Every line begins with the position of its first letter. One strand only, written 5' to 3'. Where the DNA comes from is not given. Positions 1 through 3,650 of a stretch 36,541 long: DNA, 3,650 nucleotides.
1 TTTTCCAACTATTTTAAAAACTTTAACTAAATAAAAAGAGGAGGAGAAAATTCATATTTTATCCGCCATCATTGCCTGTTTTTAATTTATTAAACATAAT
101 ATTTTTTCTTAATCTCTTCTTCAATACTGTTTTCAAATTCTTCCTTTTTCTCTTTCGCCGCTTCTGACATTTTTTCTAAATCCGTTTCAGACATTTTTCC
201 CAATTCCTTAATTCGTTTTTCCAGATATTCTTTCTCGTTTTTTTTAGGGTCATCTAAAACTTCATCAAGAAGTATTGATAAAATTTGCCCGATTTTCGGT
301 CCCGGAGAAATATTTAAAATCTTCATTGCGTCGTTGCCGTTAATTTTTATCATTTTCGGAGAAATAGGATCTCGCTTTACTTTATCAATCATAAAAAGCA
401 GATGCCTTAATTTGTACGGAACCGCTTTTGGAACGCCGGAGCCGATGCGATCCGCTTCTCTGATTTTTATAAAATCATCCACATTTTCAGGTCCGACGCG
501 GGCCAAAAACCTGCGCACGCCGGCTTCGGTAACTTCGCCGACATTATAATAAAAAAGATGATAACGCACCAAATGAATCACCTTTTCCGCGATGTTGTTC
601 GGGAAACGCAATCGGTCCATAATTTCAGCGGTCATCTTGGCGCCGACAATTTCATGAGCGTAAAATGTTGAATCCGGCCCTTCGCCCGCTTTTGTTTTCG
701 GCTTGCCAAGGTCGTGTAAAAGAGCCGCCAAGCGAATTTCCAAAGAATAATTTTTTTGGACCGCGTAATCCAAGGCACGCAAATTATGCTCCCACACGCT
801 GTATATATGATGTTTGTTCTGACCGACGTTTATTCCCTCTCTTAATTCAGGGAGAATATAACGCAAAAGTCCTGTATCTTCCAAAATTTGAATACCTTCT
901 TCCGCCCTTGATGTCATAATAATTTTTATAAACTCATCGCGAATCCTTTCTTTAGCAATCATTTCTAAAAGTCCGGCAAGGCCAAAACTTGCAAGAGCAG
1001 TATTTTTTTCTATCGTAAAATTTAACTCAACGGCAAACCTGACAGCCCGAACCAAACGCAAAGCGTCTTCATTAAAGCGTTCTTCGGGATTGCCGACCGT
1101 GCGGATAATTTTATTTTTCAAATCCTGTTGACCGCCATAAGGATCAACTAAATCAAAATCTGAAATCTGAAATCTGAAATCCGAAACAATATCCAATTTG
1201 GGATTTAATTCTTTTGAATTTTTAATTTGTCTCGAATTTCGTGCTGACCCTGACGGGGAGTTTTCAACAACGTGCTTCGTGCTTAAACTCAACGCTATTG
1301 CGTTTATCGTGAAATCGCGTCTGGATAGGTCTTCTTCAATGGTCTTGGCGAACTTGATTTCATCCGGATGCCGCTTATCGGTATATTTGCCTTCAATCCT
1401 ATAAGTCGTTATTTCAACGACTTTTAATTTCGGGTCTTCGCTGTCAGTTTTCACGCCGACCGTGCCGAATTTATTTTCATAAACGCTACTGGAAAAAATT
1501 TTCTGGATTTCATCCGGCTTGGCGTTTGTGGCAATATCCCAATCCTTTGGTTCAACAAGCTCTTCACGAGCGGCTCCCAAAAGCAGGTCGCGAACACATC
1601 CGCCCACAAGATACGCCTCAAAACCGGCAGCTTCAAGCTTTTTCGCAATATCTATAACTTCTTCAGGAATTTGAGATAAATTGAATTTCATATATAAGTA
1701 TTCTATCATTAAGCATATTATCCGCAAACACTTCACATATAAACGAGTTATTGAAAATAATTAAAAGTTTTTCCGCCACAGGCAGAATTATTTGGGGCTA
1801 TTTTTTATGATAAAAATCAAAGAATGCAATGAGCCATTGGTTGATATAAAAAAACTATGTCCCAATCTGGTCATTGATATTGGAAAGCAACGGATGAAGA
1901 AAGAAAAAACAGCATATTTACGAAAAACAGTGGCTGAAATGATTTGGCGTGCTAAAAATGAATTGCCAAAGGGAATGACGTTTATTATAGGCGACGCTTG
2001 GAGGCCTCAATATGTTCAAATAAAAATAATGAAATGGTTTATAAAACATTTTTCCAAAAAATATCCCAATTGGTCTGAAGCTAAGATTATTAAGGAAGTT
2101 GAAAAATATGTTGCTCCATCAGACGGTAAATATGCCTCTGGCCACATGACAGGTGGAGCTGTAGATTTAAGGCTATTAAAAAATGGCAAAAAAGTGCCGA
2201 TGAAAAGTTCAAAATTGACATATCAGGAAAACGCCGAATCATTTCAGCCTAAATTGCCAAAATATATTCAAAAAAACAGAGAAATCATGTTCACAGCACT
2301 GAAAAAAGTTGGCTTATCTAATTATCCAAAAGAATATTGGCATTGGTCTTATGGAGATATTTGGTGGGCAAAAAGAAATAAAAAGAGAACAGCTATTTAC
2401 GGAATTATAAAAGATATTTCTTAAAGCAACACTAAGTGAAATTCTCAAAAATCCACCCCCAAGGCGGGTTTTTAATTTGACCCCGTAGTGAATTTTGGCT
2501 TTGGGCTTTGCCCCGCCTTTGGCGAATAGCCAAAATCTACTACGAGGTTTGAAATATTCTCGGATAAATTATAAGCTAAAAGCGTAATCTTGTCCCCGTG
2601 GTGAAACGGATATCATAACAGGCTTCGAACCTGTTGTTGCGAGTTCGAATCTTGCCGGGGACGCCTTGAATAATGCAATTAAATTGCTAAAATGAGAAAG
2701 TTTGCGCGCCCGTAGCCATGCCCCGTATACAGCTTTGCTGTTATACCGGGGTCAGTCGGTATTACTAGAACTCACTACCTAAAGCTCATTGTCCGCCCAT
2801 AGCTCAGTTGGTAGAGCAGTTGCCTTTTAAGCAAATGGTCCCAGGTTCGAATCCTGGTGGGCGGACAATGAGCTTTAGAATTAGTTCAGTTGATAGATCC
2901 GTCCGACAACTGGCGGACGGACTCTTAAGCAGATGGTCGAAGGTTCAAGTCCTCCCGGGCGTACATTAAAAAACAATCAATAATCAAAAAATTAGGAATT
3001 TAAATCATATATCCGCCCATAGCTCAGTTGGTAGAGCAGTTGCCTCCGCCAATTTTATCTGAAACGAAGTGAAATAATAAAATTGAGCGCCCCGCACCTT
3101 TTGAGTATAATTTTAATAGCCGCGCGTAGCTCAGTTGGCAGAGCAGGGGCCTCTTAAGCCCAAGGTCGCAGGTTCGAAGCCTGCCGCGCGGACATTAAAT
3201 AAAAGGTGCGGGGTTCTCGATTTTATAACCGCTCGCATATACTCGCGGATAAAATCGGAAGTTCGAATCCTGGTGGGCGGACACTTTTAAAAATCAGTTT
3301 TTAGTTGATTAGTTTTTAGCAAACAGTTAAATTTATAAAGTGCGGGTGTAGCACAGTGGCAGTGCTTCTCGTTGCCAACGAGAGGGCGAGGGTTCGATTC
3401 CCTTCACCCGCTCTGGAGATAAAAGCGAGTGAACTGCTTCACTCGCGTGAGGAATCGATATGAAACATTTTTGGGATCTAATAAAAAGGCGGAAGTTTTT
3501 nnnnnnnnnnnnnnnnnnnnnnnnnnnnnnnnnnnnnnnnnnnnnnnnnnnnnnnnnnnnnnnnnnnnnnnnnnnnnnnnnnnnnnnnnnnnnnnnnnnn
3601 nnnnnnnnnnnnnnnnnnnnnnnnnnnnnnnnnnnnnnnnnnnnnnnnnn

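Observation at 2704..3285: Two tRNA-Lys genes, each embedded inside a broken tRNA gene (apparently reciprocal nesting)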

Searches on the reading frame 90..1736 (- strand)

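Call 90: search_protein_families(library=pfam, proteins=[window:90-1736:-], max_evalue=0.001)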
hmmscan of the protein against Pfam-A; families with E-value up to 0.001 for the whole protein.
window:90-1736:- (548 aa): 4 families
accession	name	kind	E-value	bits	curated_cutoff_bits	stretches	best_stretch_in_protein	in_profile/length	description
PF01743.26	PolyA_pol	-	3.7e-33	115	23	1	41-157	1-111/126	Poly A polymerase head domain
PF12627.12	PolyA_pol_RNAbd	-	8.9e-18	64.3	22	1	239-299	1-61/64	Probable RNA and SrmB- binding site of polymerase A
PF01966.28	HD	-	2.3e-11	44.4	22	1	314-398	1-90/116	HD domain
PF13735.12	tRNA_NucTran2_2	-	2.4e-08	34.5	27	1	372-507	27-147/149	tRNA nucleotidyltransferase domain 2 putative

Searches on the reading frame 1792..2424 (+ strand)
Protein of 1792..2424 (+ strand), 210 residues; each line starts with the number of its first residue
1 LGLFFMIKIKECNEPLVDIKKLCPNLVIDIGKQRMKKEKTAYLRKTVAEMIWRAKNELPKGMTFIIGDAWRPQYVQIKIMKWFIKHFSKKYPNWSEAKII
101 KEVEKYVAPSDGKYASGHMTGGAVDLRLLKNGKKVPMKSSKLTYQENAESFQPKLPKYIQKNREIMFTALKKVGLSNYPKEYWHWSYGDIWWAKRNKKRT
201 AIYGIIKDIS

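Call 11: find_homologous_proteins(query=window:1792-2424:+)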
Query window:1792-2424:+ (210 aa): 251 proteins with E <= 0.001 among 400 candidates; the best 120 are listed.
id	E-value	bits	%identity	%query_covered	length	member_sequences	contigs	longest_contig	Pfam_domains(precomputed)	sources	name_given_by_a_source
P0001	3.8e-136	469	99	100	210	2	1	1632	PF01427.23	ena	-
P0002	1.7e-135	467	98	100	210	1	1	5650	PF01427.23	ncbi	-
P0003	2.0e-131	454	98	98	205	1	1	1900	PF01427.23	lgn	-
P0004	4.5e-117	407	87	98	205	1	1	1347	PF02557.23,PF01427.23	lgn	-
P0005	5.2e-115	400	85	98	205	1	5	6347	PF01427.23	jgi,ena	-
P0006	5.8e-115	400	86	98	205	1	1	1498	PF02557.23,PF01427.23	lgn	-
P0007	1.1e-114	399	84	98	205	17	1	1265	PF01427.23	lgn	-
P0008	2.4e-113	395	84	98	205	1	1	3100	PF01427.23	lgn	-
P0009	7.2e-113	393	86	98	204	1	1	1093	PF02557.23,PF01427.23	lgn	-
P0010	8.1e-113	393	83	98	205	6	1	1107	PF01427.23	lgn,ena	-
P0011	5.1e-112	391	83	97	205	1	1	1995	PF01427.23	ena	-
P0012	5.4e-110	384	81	98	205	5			PF01427.23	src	-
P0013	5.5e-110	384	83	98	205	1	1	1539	PF02557.23,PF01427.23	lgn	-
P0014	7.8e-109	380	80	96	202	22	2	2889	PF01427.23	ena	-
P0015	3.2e-108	378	82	98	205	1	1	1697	PF01427.23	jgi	jgi:D-alanyl-D-alanine dipeptidase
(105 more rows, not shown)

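Call 12: find_encoding_contigs(protein=window:1792-2424:+, flank=6000, max_places=10)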
Protein window:1792-2424:+ (210 aa): 1 contig read that carries it; 1 place shown.
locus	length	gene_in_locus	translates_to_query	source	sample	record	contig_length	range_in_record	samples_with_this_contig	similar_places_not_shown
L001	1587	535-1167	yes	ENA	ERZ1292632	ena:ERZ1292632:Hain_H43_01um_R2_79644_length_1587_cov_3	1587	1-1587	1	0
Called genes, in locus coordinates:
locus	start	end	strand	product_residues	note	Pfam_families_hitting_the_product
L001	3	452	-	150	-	?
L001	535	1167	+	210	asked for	PF01427:Peptidase_M15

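Call 13: find_encoding_contigs(protein=P0002, flank=6000)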
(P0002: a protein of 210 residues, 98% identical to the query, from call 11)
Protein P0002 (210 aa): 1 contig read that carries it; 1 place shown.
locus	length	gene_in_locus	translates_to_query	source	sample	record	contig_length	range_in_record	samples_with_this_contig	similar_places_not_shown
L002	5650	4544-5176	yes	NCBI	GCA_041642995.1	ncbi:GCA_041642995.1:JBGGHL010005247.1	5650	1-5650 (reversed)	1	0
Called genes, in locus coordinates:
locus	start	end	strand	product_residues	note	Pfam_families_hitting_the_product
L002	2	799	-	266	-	?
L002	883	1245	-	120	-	-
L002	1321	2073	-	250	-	-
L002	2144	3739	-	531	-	PF01743:PolyA_pol, PF12627:PolyA_pol_RNAbd, PF01966:HD, PF13735:tRNA_NucTran2_2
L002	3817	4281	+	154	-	PF00583:Acetyltransf_1, PF13673:Acetyltransf_10 (weak), PF13508:Acetyltransf_7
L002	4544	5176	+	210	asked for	PF01427:Peptidase_M15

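Call 14: find_encoding_contigs(protein=P0005, flank=6000)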
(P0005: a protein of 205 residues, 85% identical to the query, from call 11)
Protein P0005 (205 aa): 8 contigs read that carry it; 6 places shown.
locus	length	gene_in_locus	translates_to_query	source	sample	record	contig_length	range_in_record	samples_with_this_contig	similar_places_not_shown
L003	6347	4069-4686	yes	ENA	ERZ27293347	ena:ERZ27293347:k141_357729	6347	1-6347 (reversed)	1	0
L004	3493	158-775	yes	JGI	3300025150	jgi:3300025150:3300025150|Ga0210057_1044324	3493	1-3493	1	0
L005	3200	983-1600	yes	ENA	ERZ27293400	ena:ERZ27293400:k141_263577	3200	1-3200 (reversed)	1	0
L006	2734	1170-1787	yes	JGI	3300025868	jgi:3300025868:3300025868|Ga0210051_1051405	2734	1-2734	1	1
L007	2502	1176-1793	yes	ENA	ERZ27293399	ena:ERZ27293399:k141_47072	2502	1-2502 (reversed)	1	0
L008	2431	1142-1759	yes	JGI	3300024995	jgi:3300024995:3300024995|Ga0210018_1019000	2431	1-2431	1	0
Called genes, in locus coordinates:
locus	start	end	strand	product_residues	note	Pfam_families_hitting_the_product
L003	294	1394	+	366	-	PF04055:Radical_SAM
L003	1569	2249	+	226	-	-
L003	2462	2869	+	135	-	PF24963:DUF7768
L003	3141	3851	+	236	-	-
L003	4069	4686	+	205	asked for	PF01427:Peptidase_M15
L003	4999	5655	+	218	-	-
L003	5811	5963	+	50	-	-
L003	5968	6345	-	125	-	?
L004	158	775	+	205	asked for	PF01427:Peptidase_M15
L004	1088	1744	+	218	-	-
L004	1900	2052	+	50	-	-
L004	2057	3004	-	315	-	PF12762:DDE_Tnp_IS1595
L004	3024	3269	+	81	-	-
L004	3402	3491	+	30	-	?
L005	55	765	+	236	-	-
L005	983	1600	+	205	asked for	PF01427:Peptidase_M15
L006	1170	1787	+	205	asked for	PF01427:Peptidase_M15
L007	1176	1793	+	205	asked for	PF01427:Peptidase_M15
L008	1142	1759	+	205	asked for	PF01427:Peptidase_M15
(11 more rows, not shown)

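Call 19: find_related_loci(query=A1, collection=genome_contigs, flank=5000)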
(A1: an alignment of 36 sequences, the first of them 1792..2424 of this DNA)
Query A1 (210 aa) in genome_contigs; peptide patterns used: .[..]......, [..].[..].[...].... (x = any residue, [..] = any of these).
268 stretches matched a pattern; 262 encode a relative of the query (tblastn E <= 1e-3); the best 80 are kept; 80 distinct loci.
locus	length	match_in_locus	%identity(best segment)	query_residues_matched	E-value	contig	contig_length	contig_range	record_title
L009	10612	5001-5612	82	3-206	5e-117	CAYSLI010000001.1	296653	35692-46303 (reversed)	MAG TPA_asm: uncultured Candidatus Saccharibacteria bacterium isolate binchicken_co116_198 genome assembly, contig: NODE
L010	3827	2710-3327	84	4-209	1e-118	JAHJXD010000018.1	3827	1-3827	MAG: Patescibacteria group bacterium isolate UML_A.mb.15 UML_A.mb.15_k141_38330, whole genome shotgun sequence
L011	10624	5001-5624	81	3-210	5e-116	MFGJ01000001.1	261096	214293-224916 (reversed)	MAG: Candidatus Falkowbacteria bacterium RIFOXYC2_FULL_36_12 rifoxyc2_full_scaffold_158, whole genome shotgun sequence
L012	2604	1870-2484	79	3-207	1e-114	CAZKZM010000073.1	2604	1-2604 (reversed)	MAG TPA_asm: uncultured Candidatus Saccharibacteria bacterium isolate SRP067234_co1_36 genome assembly, contig: k99_5541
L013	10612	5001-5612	78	3-206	2e-110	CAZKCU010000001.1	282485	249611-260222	MAG TPA_asm: uncultured Candidatus Saccharibacteria bacterium isolate binchicken_co89_20 genome assembly, contig: NODE_9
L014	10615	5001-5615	78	6-210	1e-108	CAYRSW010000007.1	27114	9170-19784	MAG TPA_asm: uncultured Candidatus Saccharibacteria bacterium isolate SRP068000_co4_466 genome assembly, contig: NODE_14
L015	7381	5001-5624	75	3-210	1e-108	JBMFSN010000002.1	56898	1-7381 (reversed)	MAG: Minisyncoccia bacterium isolate KM4345-26 NODE_2_length_56898_cov_8.156509, whole genome shotgun sequence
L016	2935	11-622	75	6-209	3e-109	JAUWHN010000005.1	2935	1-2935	MAG: Candidatus Portnoybacteria bacterium isolate CSMAG_2269 CSMAG_2269_k141_1048424_length_2935_cov_10.3980, whole geno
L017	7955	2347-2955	68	6-208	2e-95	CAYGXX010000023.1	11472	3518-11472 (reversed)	MAG TPA_asm: uncultured Candidatus Saccharibacteria bacterium isolate ERP119294_co1_196 genome assembly, contig: NODE_76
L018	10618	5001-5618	69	7-210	5e-94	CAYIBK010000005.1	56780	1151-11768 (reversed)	MAG TPA_asm: uncultured Gammaproteobacteria bacterium isolate ERP119705_co19_912 genome assembly, contig: NODE_287_lengt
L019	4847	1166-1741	70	3-207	8e-94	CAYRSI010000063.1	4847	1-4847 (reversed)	MAG TPA_asm: uncultured Candidatus Saccharibacteria bacterium isolate SRP068000_co3_30 genome assembly, contig: NODE_345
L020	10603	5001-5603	69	7-206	3e-90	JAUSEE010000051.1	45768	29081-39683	MAG: Candidatus Buchananbacteria bacterium isolate E14_maxbin.167 E14_k141_647516, whole genome shotgun sequence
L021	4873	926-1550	77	3-210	6e-88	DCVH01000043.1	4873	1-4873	MAG TPA_asm: Patescibacteria group bacterium UBA2193 UBA2193_contig_61203, whole genome shotgun sequence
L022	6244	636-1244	64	4-206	1e-87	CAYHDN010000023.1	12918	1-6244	MAG TPA_asm: uncultured Candidatus Saccharibacteria bacterium isolate ERP119705_co12_92 genome assembly, contig: NODE_57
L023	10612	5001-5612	64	7-209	2e-84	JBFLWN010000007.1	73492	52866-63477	MAG: Patescibacteria group bacterium isolate MAG033 MAG033_7, whole genome shotgun sequence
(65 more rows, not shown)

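Call 33: find_encoding_contigs(protein=P0003, flank=6000)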
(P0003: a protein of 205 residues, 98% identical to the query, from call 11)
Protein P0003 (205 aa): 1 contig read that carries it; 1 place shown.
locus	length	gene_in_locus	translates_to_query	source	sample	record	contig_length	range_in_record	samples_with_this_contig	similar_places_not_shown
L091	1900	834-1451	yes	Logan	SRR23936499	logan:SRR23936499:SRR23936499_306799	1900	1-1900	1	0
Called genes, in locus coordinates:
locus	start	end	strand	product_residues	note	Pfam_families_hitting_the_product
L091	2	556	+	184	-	?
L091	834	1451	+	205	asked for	PF01427:Peptidase_M15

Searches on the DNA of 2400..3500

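Call 6: search_rna_families(source=window, start=2400, end=3500, threshold=evalue, max_evalue=10, show_alignments=8)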
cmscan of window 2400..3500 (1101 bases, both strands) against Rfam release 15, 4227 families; matches with E-value up to 10: 19.
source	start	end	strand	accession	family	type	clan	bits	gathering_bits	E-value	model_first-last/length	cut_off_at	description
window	2793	2865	+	RF00005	tRNA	Gene; tRNA;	CL00001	72.7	29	9.9e-16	1-71/71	no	tRNA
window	3342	3412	+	RF00005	tRNA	Gene; tRNA;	CL00001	67.8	29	2.2e-14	1-71/71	no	tRNA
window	3120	3192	+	RF00005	tRNA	Gene; tRNA;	CL00001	64.5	29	1.8e-13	1-71/71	no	tRNA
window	2592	2663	+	RF00005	tRNA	Gene; tRNA;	CL00001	60.2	29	2.6e-12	1-71/71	no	tRNA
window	2443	2570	-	RF01859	Phe_leader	Cis-reg; leader;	-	33.3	55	0.0019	1-125/125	no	Phenylalanine leader peptide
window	2793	2866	-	RF04354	Plastid-ycf2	Cis-reg;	-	27.5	65.7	0.003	1-75/75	no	Plastid-ycf2 5UTR RNA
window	2910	3055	+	RF02553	YrlA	Gene; sRNA;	-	26.7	69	0.0029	1-114/114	no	Y RNA-like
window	3337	3448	+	RF02435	SpF41_sRNA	Gene; sRNA;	-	25.9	52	0.14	1-105/105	no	Streptococcus sRNA SpF41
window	2781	2876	+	RF00990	mir-552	Gene; miRNA;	-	23.2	100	0.075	1-83/83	no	mir-552 microRNA precursor family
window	3052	3081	-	RF01352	CRISPR-DR43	Gene; CRISPR;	CL00014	21.5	35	1.3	1-29/29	no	CRISPR RNA direct repeat element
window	2799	2896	+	RF02435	SpF41_sRNA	Gene; sRNA;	-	21.1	52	1.6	1-105/105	no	Streptococcus sRNA SpF41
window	3120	3193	-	RF04354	Plastid-ycf2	Cis-reg;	-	19.3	65.7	0.52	1-75/75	no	Plastid-ycf2 5UTR RNA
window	2476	2554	+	RF04127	MIR8007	Gene; miRNA;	-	18.2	195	0.96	1-226/226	no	MIR8007 microRNA precursor family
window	3342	3411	+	RF01684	mascRNA-menRNA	Gene;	-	18.1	42.5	1.1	1-56/56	no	MALAT1-associated small cytoplasmic RNA/MEN beta RNA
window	2476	2555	-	RF00697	mir-186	Gene; miRNA;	-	17.9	70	2.7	1-82/82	no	mir-186 microRNA precursor family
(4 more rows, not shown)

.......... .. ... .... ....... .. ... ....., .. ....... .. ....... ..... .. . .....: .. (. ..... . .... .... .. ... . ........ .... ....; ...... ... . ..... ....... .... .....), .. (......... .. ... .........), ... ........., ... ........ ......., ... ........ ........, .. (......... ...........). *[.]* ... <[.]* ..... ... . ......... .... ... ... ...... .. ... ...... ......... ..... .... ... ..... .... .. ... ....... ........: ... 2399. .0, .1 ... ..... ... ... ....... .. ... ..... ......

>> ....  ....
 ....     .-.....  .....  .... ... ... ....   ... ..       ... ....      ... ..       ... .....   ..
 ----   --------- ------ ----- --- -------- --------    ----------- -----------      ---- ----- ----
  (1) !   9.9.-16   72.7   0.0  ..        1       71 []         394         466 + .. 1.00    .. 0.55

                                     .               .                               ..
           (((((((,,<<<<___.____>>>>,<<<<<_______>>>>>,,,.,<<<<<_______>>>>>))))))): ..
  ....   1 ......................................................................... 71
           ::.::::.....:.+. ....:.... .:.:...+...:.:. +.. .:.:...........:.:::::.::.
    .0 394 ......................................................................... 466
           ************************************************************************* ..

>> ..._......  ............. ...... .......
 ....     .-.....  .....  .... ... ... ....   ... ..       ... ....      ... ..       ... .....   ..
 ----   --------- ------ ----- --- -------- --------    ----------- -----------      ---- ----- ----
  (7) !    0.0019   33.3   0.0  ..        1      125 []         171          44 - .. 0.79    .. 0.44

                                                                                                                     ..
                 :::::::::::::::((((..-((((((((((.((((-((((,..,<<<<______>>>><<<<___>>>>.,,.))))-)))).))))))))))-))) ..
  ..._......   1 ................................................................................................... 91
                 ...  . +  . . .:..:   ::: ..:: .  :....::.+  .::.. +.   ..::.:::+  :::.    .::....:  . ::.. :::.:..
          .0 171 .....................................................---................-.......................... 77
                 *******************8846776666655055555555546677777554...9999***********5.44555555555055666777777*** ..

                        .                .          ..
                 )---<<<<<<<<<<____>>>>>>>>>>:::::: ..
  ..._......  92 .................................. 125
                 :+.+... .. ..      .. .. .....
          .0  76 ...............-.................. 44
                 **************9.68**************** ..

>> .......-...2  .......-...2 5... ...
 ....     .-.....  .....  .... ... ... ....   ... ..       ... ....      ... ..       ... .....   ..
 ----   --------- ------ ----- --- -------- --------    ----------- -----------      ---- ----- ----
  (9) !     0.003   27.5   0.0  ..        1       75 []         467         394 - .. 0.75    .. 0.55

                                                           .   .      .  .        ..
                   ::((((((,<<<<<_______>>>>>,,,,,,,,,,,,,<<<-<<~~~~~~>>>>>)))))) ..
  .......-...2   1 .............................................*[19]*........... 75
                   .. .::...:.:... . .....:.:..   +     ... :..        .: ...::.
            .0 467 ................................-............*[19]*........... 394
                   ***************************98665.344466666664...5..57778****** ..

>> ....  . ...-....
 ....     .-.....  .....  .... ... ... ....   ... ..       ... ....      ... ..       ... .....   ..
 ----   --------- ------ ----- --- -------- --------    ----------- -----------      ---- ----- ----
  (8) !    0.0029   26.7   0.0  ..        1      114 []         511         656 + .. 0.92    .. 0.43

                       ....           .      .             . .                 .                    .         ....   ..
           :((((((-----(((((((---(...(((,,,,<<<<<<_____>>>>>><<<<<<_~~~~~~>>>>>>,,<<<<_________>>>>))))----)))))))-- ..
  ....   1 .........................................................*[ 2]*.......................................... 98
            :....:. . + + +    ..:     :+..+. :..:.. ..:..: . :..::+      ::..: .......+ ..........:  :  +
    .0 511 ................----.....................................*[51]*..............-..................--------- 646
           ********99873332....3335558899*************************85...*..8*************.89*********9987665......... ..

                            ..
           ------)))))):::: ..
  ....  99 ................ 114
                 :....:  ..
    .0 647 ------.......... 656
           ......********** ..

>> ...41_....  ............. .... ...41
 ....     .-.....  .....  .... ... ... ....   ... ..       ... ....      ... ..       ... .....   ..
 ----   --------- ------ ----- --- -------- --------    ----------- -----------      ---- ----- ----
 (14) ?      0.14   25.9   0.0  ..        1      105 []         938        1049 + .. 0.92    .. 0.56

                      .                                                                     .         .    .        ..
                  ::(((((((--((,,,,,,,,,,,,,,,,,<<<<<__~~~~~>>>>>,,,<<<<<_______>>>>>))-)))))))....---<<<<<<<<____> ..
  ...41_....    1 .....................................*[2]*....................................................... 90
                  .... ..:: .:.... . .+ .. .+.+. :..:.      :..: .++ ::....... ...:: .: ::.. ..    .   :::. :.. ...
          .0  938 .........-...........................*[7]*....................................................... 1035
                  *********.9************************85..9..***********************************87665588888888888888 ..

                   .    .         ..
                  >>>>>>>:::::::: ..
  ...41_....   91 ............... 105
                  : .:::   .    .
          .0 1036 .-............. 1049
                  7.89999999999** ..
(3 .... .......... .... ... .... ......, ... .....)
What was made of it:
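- On YrlA / bacterial Y RNA-like: The score is 26.7 bits against a gathering score of 69, at 2910-3055 (call 6).
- Tried and rejected: Group I and group II intron readings were rejected (call 6).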
